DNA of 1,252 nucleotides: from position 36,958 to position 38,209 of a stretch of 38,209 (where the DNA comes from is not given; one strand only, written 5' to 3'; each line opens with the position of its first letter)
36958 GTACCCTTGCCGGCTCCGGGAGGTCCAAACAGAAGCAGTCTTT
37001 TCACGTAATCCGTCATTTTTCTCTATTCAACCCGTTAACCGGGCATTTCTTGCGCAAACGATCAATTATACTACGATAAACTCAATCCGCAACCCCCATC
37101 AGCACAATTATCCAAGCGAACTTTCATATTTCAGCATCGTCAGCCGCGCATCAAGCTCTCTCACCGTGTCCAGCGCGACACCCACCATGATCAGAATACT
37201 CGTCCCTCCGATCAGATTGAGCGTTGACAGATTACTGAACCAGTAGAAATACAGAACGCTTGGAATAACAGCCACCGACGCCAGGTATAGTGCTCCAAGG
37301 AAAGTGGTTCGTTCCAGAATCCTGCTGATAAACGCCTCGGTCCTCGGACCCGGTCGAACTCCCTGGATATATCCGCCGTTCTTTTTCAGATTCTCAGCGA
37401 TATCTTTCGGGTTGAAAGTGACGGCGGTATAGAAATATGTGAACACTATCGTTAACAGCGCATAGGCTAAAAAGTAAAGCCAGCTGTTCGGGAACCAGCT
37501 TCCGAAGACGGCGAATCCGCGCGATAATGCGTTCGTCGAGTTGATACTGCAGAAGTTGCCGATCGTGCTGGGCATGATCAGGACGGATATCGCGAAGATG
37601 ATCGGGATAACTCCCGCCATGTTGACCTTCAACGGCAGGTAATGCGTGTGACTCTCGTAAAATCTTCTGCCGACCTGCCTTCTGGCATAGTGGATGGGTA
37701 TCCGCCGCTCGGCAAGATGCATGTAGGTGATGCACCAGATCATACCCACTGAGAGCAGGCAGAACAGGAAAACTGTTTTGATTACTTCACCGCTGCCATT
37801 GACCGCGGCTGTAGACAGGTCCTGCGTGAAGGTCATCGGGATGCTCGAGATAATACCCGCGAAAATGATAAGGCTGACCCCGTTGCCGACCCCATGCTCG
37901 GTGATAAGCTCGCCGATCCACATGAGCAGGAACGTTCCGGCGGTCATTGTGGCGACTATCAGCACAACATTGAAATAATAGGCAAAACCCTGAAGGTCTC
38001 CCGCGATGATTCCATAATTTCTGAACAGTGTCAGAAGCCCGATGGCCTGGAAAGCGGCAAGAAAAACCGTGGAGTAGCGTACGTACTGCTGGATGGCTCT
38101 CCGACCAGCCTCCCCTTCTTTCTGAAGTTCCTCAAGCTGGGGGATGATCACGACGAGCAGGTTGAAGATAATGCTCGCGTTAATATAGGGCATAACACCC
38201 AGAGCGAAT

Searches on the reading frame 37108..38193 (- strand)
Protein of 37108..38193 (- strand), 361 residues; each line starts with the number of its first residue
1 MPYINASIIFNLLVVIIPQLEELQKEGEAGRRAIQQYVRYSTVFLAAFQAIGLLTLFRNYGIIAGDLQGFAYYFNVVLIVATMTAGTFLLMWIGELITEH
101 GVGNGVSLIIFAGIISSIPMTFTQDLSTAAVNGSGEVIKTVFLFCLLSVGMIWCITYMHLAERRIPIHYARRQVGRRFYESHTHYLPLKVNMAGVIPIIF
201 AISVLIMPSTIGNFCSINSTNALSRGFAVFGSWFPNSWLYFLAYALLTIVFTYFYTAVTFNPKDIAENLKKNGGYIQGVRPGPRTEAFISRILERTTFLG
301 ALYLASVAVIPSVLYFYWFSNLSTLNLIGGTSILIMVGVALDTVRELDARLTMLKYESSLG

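Call 18: search_protein_families(library=pfam, proteins=[window:37108-38193:-], max_evalue=0.001)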
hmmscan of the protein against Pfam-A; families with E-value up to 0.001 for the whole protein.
window:37108-38193:- (361 aa): 1 family
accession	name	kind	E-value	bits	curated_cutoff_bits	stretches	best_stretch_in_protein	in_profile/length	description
PF00344.25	SecY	-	1.7e-102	343.4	32.2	1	1-344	8-306/306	SecY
